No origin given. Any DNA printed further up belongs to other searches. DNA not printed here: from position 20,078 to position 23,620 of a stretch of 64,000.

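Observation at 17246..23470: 2074-aa T7SS-linked giant protein combining LXG-like hairpin, glycine-zipper membrane region and an internal HD phosphohydrolase signature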

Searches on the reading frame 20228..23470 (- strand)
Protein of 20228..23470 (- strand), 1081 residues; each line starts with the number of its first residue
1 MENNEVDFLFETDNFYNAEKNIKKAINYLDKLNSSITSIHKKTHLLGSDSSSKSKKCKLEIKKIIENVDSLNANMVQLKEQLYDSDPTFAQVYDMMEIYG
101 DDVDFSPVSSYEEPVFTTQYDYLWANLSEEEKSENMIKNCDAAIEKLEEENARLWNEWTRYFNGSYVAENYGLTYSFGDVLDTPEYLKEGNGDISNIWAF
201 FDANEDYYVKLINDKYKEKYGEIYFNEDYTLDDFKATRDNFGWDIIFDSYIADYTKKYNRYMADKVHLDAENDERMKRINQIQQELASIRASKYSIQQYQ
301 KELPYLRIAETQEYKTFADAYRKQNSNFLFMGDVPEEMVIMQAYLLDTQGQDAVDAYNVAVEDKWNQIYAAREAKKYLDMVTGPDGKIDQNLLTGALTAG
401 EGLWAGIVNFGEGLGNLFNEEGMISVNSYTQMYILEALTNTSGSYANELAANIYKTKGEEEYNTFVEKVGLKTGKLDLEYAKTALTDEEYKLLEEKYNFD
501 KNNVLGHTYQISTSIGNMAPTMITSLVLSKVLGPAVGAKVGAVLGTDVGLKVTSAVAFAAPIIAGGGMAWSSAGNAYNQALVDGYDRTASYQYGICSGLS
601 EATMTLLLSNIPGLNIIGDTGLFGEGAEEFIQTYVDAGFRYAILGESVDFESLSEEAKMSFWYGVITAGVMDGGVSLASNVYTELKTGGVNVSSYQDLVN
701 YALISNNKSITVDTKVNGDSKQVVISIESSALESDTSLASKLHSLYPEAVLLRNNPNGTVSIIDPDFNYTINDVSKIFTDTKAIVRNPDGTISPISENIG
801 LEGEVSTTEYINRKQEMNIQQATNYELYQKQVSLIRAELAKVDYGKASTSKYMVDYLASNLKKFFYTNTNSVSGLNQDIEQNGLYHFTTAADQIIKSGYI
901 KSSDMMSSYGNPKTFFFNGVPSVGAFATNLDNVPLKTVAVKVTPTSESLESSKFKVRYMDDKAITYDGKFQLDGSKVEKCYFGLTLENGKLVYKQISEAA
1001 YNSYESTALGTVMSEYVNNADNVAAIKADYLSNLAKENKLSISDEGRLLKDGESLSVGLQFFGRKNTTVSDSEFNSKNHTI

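Call 59: search_solved_structures(query=A5, max_evalue=10, show_alignments=2)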
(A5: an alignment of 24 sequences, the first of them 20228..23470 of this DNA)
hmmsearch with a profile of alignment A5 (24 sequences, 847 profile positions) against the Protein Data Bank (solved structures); distinct sequences matched with E-value up to 10: 119 (the best 60 are shown).
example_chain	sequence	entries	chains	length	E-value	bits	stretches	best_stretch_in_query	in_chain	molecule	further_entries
8glv_F4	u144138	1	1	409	0.0031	19.1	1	100-308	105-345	DUF4201 domain-containing protein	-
8gji_A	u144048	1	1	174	0.021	16.4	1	80-234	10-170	GCG binder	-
8i03_H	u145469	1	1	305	0.022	16.3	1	135-312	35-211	Chromatin modification-related protein png2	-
4tko_B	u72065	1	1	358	0.033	15.7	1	76-255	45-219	EmrA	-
8qae_A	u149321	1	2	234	0.037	15.5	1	75-249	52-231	sc-apCC-6-SLLA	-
9l08_A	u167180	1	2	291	0.039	15.5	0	515-562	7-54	Covalently Connected Cytochrome c555 trimer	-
2rd0_B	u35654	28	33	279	0.047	15.2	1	105-247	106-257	Phosphatidylinositol 3-kinase regulatory subunit alpha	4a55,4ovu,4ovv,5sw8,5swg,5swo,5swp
7pg5_B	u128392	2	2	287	0.061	14.8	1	105-247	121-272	Phosphatidylinositol 3-kinase regulatory subunit alpha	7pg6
8ts7_B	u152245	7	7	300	0.064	14.7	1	105-248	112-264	Phosphatidylinositol 3-kinase regulatory subunit alpha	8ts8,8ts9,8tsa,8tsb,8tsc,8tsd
5xgh_B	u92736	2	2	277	0.067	14.7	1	105-247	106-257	Phosphatidylinositol 3-kinase regulatory subunit alpha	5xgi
5xgj_B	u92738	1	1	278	0.068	14.7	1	105-247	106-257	Phosphatidylinositol 3-kinase regulatory subunit alpha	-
8th8_S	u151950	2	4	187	0.078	14.5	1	44-164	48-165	Coiled-coil domain-containing protein 153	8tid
4zop_B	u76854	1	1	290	0.082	14.4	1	105-247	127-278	Phosphatidylinositol 3-kinase regulatory subunit alpha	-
7tz7_B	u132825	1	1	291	0.082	14.4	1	105-247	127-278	Isoform 3 of Phosphatidylinositol 3-kinase regulatory subunit alpha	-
4jps_B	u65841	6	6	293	0.083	14.4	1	105-247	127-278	Phosphatidylinositol 3-kinase regulatory subunit alpha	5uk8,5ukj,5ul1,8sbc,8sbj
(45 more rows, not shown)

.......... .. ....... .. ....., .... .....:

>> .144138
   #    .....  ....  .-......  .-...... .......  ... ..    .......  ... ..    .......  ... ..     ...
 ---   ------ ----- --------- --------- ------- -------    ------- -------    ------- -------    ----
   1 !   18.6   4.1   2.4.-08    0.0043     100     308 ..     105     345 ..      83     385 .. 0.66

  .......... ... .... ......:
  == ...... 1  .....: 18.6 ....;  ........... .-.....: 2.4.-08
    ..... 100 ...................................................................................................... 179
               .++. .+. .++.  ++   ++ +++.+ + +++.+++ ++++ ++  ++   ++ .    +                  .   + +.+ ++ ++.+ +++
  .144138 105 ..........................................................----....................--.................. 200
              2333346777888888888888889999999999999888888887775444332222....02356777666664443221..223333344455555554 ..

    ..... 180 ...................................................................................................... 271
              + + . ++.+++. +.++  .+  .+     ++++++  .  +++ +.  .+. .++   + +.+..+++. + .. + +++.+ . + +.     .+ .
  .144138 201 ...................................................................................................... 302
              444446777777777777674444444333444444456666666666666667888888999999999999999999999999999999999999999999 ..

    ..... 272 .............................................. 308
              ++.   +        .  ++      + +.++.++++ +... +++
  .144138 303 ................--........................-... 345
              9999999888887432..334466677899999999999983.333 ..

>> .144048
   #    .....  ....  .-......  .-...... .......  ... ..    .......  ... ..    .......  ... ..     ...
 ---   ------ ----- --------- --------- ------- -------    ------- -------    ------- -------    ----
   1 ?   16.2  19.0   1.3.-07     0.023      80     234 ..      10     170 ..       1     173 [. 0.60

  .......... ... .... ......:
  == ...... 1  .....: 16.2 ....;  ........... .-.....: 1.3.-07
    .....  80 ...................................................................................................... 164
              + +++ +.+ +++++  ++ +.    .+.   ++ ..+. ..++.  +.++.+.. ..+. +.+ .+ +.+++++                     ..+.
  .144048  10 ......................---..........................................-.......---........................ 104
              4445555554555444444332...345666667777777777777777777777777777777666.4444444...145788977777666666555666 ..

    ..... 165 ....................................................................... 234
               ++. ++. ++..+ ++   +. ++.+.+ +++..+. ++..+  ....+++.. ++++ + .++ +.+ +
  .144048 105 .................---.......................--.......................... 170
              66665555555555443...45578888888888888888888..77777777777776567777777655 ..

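Call 71: predict_structure(alignment_id=A5)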
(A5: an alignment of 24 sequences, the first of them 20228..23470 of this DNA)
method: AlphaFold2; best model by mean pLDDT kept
length: 1081 residues; sequences in the alignment: 24
mean_pLDDT: 69.5   pTM: 0.45
mean pLDDT of the five models: 69.5, 66.6, 62.9, 62.6, 59.5
residues with pLDDT >= 90: 84; 70-90: 580; 50-70: 214; < 50: 203
segments of 3 or more residues with pLDDT < 50: 1-11, 102-124, 329-331, 535-557, 611-620, 673-692, 704-706, 719-721, 748-756, 764-810, 906-909, 1039-1081
pLDDT, mean of each block of 10 residues (from residue 1): 36 64 78 79 68 72 80 79 72 64 43 39 56 78 82 77 71 66 77 72 78 78 69 72 79 81 76 76 77 82 84 87 68 74 89 86 86 83 69 70 86 81 82 82 80 88 85 78 88 79 75 76 62 48 40 48 72 85 78 83 63 42 65 77 68 70 65 46 38 52 52 53 58 56 53 43 43 29 32 30 38 56 71 80 64 70 80 90 92 92 61 87 86 91 91 85 88 92 90 92 89 88 85 71 39 31 35 30 28
secondary structure, 60 per line:
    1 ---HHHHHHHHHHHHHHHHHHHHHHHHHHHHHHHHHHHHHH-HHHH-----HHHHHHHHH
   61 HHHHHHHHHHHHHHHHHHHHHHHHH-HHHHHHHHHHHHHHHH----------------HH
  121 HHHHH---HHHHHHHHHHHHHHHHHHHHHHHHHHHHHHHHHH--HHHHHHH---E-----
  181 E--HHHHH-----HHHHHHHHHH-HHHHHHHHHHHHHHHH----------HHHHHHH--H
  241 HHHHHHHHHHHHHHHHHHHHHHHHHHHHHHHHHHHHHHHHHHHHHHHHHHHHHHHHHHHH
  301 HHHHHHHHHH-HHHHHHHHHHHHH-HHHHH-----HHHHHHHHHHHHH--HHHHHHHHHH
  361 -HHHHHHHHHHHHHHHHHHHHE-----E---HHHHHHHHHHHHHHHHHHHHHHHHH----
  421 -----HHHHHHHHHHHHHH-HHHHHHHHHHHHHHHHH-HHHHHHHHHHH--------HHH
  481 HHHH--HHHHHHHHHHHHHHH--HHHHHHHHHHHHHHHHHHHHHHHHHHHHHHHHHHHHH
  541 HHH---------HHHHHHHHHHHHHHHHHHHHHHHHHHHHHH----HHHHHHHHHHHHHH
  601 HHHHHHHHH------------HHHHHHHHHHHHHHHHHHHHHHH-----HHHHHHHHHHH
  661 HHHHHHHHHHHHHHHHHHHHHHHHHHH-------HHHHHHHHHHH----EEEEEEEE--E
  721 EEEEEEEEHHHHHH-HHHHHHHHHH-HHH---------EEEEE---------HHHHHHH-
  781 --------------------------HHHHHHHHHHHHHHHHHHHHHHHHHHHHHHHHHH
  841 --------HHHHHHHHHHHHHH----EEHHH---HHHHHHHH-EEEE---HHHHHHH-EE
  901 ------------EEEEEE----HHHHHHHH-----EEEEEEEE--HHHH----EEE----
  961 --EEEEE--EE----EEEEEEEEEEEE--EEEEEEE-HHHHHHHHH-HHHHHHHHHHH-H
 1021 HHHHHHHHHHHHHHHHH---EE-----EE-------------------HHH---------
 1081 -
elements in order (helices of 4 or more, strands of 3 or more residues): H4-41 H43-46 H52-85 H87-102 H119-125 H129-162 H165-171 H184-188 H194-203 H205-220 H231-237 H240-310 H312-324 H326-330 H336-348 H351-360 H362-381 H392-416 H426-439 H441-457 H459-469 H478-484 H487-501 H504-543 H553-582 H587-609 H622-644 H650-687 H695-705 E710-717 E720-728 H729-734 H736-745 E759-763 H773-779 H807-840 H849-862 H875-882 E884-887 H891-897 E913-918 H923-930 E936-943 H946-949 E954-956 E963-967 E976-987 E990-996 H998-1006 H1008-1018 H1020-1037
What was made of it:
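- On LXG toxin family (Pfam PF04740): AF2 predicts helix 4-41, a turn containing L45-L46-G47, then helices 52-85 and 87-102, at pLDDT 64-80 (call 71).
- Checked: AlphaFold2 predicts helix 4-41, a turn, then helices 52-85 and 87-102, at pLDDT 64-80 (call 71).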

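Call 73: fold_search(model_id=the predicted structure, library=pdb)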
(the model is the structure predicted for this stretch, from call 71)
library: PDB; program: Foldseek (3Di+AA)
matches with E <= 10: 199; with E <= 0.001: 0
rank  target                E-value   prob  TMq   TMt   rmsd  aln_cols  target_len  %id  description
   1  9drl_A                3.7e-02  0.35  0.07  0.13  27.3       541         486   13  Cryo-EM structure of the T33-549 tetrahedral cage (released 2025-08-06)
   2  9dd3_A                1.3e-01  0.44  0.06  0.18  23.6       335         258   11  Crystal Structure of Designed allosteric facilitated dissociation switch AS5 in complex state HE (released 2025-08-20)
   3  6vk6_B                2.2e-01  0.23  0.07  0.15  20.8       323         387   12  Crystal Structure of Methylosinus trichosporium OB3b Soluble Methane Monooxygenase Hydroxylase (released 2020-08-05)
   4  7qdr_B                2.3e-01  0.11  0.08  0.07  33.5       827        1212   11  Apo human SKI complex in the closed state (released 2022-02-02)
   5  7qds_B                2.8e-01  0.11  0.08  0.09  34.5       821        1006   12  Apo human SKI complex in the open state (released 2022-02-02)
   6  2ht2_A                3.7e-01  0.14  0.08  0.14  25.7       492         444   10  Structure of the Escherichia coli ClC chloride channel Y445H mutant and Fab complex (released 2006-09-19)
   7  6vk4_B                3.9e-01  0.15  0.07  0.13  21.0       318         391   12  Crystal Structure of Methylosinus trichosporium OB3b Soluble Methane Monooxygenase Hydroxylase and Regulatory Componen (released 2020-08-05)
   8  8up1_A                4.4e-01  0.30  0.07  0.17  23.3       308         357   10  CryoEM Structure of Allosterically Switchable De Novo Protein sr322, In Closed State without Effector Peptide (released 2024-08-14)
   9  7mwr_B                4.4e-01  0.20  0.06  0.19  24.6       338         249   12  Structure of De Novo designed beta sheet heterodimer LHD101A53/B4 (released 2022-01-19)
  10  6vk5_B                5.0e-01  0.12  0.06  0.12  21.1       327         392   12  Crystal Structure of Methylosinus trichosporium OB3b Soluble Methane Monooxygenase Hydroxylase and Regulatory Componen (released 2020-08-05)
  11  7awl                  5.0e-01  0.10  0.06  0.13  27.1       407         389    8  Structure of the thermostabilized EAAT1 cryst-II mutant in complex with barium and the allosteric inhibitor UCPH101 (released 2021-10-13)
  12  9dcx                  5.5e-01  0.20  0.06  0.18  24.1       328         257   15  Crystal Structure of designed allosteric facilitated dissociation switch AS1 (released 2025-08-20)
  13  9drl_B                6.0e-01  0.12  0.07  0.14  24.1       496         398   12  Cryo-EM structure of the T33-549 tetrahedral cage (released 2025-08-06)
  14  9dd0_C                6.8e-01  0.15  0.06  0.18  24.2       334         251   16  Designed allosteric facilitated dissociation switch AS1 in complex state TH with methylated lysines, crystal #2 (released 2025-08-20)
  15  7t7c_A                6.8e-01  0.10  0.09  0.09  31.8       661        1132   10  The hexagonal organization of Munc13-1 C1-C2B-MUN-C2C domains between lipid bilayers (released 2022-02-09)
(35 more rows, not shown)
